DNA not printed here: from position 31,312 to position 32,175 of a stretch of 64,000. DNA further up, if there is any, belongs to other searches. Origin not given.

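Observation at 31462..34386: Four-gene translationally coupled operon: ERCC4 nuclease, 4-TM protein, secreted NucA-type nuclease, and a 369-aa unknown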

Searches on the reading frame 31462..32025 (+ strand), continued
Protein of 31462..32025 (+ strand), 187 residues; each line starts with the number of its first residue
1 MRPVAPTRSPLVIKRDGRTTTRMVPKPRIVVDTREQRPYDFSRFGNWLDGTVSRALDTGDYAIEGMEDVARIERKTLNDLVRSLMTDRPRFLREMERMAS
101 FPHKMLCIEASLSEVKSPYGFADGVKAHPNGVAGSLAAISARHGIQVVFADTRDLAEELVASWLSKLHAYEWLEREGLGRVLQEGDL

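Call 44: find_related_loci(query=A1, collection=genome_contigs, flank=10000)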
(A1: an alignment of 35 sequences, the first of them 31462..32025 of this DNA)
Query A1 (187 aa) in genome_contigs; peptide patterns used: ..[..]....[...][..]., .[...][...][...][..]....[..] (x = any residue, [..] = any of these).
438 stretches matched a pattern; 408 encode a relative of the query (tblastn E <= 1e-3); the best 80 are kept; 80 distinct loci.
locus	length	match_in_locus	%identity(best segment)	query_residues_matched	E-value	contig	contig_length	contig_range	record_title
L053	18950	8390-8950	64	1-187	8e-82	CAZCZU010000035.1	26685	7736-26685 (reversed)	MAG TPA_asm: uncultured Zetaproteobacteria bacterium isolate binchicken_co64_93 genome assembly, contig: NODE_1188_lengt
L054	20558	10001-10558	58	3-187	6e-72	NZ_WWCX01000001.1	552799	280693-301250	Duganella vulcania strain FT81W NODE_1_length_552799_cov_24.831468_1, whole genome shotgun sequence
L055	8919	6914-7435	60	1-187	5e-71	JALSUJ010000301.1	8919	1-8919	MAG: Gammaproteobacteria bacterium isolate S010_maxbin2_scaf2bin.015_VB S010_NODE_2866_length_8919_cov_3.330187, whole g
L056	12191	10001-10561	55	2-187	7e-65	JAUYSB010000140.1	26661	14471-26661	MAG: Hydrogenophaga sp. isolate C5_metabat.bin.28_sub C5_k141_417159, whole genome shotgun sequence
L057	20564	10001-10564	52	1-187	7e-61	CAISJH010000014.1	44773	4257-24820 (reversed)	MAG: uncultured beta proteobacterium isolate Loclat_bin-08258 genome assembly, contig: bin-08258:014/862, whole genome s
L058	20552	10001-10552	54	4-187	8e-61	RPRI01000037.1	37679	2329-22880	MAG: Desulfobacteraceae bacterium isolate metabat2.783 metabat2.783_Contig_985222, whole genome shotgun sequence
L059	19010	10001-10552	51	4-187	2e-58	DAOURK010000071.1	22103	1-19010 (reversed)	MAG TPA_asm: Pseudomonadota bacterium isolate CSMAG_150 CSMAG_150_k141_86184_length_22103_cov_1254.4837, whole genome sh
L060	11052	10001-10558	53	3-187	3e-60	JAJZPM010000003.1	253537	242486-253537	MAG: Nitrospirae bacterium isolate SKS1.bin124 NODE_32_length_253537_cov_5.529971, whole genome shotgun sequence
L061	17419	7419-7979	50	3-187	9e-60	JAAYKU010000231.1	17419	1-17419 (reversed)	MAG: Smithella sp. isolate AS10tlH2TH_73 214986_AS10, whole genome shotgun sequence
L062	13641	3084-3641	50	3-187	2e-59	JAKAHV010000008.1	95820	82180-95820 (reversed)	MAG: Nitrospirae bacterium isolate WY3.bin132 NODE_320_length_95820_cov_2.467171, whole genome shotgun sequence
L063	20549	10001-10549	49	4-187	7e-59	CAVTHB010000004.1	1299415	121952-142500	MAG: uncultured Nitrospira sp. isolate MFD05942.bin.3.267 genome assembly, contig: contig_5689, whole genome shotgun seq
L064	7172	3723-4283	51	1-187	8e-59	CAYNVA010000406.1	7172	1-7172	MAG TPA_asm: uncultured Thermodesulfobacteriota bacterium isolate binchicken_co255_249 genome assembly, contig: k141_220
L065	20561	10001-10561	50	3-187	4e-59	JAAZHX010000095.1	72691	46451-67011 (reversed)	MAG: Smithella sp. isolate AS17jrsBPGN_1 14373_AS17, whole genome shotgun sequence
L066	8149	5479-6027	52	4-187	1e-58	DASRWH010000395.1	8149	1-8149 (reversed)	MAG TPA_asm: Candidatus Deferrimicrobium sp. isolate SMAG_U10642 k141_155968, whole genome shotgun sequence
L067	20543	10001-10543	51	5-187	1e-58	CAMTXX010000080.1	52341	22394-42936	MAG: uncultured Nitrospira sp. isolate G04_MAG_00034 genome assembly, contig: G04_MAG_00034_000000000014, whole genome s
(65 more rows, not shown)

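Call 60: search_dna_similar(query=window:31462-32025:+, collection=phages, mode=protein, max_rows=12)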
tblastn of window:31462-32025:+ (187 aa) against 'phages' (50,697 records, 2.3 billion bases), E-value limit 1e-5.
Records with a match: 4; places in all: 4; records where one place covers at least 80% of the query: 0.
Best place of each record, by identity: <60% 4.
By first word of the organism name: Halorubrum 4.
By host as written in the record: Halorubrum sp. 4.
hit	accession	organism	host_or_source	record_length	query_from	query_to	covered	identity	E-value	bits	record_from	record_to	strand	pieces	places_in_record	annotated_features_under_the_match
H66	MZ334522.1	Halorubrum tailed virus 27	Halorubrum sp.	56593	28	170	76%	39.2%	2e-18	87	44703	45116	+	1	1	ERCC4 endonuclease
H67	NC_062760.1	Halorubrum tailed virus 27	Halorubrum sp.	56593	28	170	76%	39.2%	2e-18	87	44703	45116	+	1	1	ERCC4-type nuclease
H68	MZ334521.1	Halorubrum tailed virus 25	Halorubrum sp.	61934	29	159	70%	31.8%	1e-12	71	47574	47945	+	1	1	ERCC4 endonuclease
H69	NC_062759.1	Halorubrum tailed virus 25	Halorubrum sp.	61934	29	159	70%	31.8%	1e-12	71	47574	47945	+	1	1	ERCC4-type nuclease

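Call 68: search_protein_families(library=ncbifam, proteins=[window:31462-32025:+], max_evalue=0.001)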
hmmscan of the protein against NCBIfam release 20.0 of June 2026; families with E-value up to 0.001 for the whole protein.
window:31462-32025:+ (187 aa): 2 families
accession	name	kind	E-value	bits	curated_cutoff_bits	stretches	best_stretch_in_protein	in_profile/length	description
NF010337.0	PRK13766.1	equivalog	7.8e-11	40.8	610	1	24-156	568-687/781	Hef nuclease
NF040956.1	Arch_Xpf_endonucase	equivalog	2.7e-06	27.1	300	1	52-159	27-124/222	3'-flap repair endonuclease Xpf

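Call 73: search_solved_structures(query=A1, max_evalue=0.01, show_alignments=2)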
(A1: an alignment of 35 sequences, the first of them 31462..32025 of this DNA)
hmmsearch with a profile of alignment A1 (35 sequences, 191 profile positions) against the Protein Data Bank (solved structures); distinct sequences matched with E-value up to 0.01: 1.
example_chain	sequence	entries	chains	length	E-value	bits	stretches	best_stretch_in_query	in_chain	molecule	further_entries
1j22_A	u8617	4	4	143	1.7e-12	50.4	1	32-158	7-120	ATP-dependent RNA helicase, putative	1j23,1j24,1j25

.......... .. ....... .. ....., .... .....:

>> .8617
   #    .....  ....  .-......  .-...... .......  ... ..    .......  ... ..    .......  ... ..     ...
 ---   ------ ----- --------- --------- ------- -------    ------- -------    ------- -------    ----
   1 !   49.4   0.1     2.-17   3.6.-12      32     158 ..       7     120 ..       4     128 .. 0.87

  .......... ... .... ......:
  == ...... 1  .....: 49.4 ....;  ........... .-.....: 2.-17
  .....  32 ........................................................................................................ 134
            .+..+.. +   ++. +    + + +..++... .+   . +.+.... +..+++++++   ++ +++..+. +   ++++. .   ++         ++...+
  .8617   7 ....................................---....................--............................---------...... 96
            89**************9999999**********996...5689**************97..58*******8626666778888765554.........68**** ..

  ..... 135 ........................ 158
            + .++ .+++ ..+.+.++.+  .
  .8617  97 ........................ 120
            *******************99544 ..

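Call 74: find_encoding_contigs(protein=P0052, flank=6000, max_places=2)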
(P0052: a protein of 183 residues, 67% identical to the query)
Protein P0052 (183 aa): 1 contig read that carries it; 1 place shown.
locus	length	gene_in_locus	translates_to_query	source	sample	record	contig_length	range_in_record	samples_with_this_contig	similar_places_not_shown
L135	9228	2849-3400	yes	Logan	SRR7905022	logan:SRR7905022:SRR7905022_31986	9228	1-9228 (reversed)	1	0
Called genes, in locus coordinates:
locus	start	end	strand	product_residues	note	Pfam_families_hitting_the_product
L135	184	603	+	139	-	-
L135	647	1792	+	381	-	-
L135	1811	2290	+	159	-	-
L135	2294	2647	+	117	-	-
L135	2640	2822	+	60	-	-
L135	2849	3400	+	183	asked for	PF02732:ERCC4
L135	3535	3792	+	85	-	-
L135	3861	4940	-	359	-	-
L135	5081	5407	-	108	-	-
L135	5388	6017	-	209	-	PF10881:DUF2726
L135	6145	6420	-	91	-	-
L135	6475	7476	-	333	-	-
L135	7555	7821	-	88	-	-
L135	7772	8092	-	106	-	-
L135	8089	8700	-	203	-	-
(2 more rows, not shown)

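Call 75: find_encoding_contigs(protein=P0055, flank=6000, max_places=2)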
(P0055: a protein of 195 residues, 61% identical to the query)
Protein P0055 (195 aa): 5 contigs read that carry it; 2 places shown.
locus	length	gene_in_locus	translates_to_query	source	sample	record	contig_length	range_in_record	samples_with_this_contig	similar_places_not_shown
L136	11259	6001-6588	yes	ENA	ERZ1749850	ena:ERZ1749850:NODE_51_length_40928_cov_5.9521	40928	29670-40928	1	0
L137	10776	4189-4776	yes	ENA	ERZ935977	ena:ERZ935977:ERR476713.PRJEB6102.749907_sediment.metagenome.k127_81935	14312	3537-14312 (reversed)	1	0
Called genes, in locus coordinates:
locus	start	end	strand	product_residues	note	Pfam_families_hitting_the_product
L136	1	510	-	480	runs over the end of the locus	PF26929:DUF8280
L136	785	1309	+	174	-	-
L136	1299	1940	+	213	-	-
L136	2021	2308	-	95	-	-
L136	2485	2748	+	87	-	-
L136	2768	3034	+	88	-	-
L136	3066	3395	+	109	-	-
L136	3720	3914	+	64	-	-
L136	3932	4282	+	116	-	-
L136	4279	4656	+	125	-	-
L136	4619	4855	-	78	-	-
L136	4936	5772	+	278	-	-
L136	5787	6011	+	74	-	-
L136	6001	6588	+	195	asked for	PF02732:ERCC4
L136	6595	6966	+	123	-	-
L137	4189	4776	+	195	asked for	PF02732:ERCC4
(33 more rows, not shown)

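Call 76: find_encoding_contigs(protein=P0057, flank=6000, max_places=2)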
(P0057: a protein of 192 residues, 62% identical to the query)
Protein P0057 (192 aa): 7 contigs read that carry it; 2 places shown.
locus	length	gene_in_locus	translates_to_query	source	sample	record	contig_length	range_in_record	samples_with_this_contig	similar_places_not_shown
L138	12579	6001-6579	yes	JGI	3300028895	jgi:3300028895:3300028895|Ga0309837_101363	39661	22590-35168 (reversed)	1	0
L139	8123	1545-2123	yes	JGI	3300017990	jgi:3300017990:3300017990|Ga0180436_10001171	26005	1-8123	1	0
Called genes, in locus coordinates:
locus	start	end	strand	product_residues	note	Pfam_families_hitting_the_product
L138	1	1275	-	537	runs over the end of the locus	-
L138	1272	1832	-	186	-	PF10936:DUF2617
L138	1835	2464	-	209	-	PF13785:DUF4178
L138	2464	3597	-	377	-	PF05816:TelA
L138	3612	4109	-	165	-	-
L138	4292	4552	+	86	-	-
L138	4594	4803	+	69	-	-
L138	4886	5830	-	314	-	-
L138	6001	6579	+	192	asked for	PF02732:ERCC4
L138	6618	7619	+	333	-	PF02739:5_3_exonuc_N, PF01367:5_3_exonuc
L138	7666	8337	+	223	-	-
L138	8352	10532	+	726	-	-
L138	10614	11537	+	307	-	PF00929:RNase_T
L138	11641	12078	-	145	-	-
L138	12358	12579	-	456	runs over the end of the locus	-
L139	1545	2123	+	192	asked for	PF02732:ERCC4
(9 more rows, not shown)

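Call 91: search_protein_families(library=pfam, alignment_id=A3, max_evalue=0.00001)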
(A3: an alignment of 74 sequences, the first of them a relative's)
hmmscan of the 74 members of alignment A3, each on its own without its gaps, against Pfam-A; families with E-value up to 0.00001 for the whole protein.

A. member 1, L053:8953-9951:+ (332 aa): 2 families
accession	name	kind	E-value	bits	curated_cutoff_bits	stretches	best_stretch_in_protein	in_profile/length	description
PF00589.27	Phage_integrase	-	3.4e-22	79.5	27.1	1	154-315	19-171/172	Phage integrase family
PF02899.23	Phage_int_SAM_1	-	1.3e-07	32.2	22.3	1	24-102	1-83/83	Phage integrase, N-terminal SAM-like domain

B. families by the number of members that match (of 74 scanned): 58 families (the first 25 are shown)
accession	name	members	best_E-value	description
PF00725.27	3HCDH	3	2e-22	3-hydroxyacyl-CoA dehydrogenase, C-terminal domain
PF00378.25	ECH_1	3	9.1e-15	Enoyl-CoA hydratase/isomerase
PF16113.10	ECH_2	3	1.3e-11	Enoyl-CoA hydratase/isomerase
PF03167.25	UDG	3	2e-09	Uracil DNA glycosylase superfamily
PF02737.24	3HCDH_N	2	1.6e-39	3-hydroxyacyl-CoA dehydrogenase, NAD binding domain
PF13091.12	PLDc_2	2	7.3e-37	PLD-like domain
PF00004.35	AAA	2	4e-23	ATPase family associated with various cellular activities (AAA)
PF13182.11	DUF4007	1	7.4e-97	Protein of unknown function (DUF4007)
PF01263.26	Aldose_epim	1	3.6e-91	Aldose 1-epimerase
PF03747.19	ADP_ribosyl_GH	1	3.5e-79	ADP-ribosylglycohydrolase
PF03588.20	Leu_Phe_trans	1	1.5e-62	Leucyl/phenylalanyl-tRNA protein transferase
PF19888.4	DUF6361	1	6e-62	Family of unknown function (DUF6361)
PF00005.33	ABC_tran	1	1.6e-59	ABC transporter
PF01048.26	PNP_UDP_1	1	2.8e-57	Phosphorylase superfamily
PF11074.14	DUF2779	1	2.9e-43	Domain of unknown function(DUF2779)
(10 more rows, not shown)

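Call 92: search_protein_families(library=pfam, alignment_id=A4, max_evalue=0.00001)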
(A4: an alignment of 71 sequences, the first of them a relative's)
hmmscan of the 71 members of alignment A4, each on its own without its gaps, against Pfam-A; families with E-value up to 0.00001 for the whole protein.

A. member 1, L053:7521-7997:+ (158 aa): 1 family
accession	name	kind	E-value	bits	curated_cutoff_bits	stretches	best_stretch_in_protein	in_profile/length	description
PF11008.14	DUF2846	-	6.8e-07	29.7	34.3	1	42-123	2-82/92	Protein of unknown function (DUF2846)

B. families by the number of members that match (of 71 scanned): 56 families (the first 25 are shown)
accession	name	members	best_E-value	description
PF20208.3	ARPP-1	4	1.3e-101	ARG and Rhodanese-Phosphatase-superfamily-associated Protein domain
PF00108.29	Thiolase_N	3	3.1e-75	Thiolase, N-terminal domain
PF03747.19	ADP_ribosyl_GH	3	3.6e-36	ADP-ribosylglycohydrolase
PF01436.27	NHL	3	8.3e-13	NHL repeat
PF13565.12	HTH_32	3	3.6e-09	Homeodomain-like domain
PF02803.24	Thiolase_C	2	6.9e-48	Thiolase, C-terminal domain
PF01979.26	Amidohydro_1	2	3.2e-33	Amidohydrolase family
PF00004.35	AAA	2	1.6e-32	ATPase family associated with various cellular activities (AAA)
PF09588.16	YqaJ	2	1.2e-29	YqaJ-like viral recombinase domain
PF03358.20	FMN_red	2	2.4e-23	NADPH-dependent FMN reductase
PF22558.3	REase-ARP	2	1.6e-22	Restriction Endonuclease associating with ARP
PF02518.31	HATPase_c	2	1.8e-22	Histidine kinase-, DNA gyrase B-, and HSP90-like ATPase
PF00672.30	HAMP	2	2.3e-18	HAMP domain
PF13683.12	rve_3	2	2.3e-15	Integrase core domain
PF00512.31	HisKA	2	3.2e-12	His Kinase A (phospho-acceptor) domain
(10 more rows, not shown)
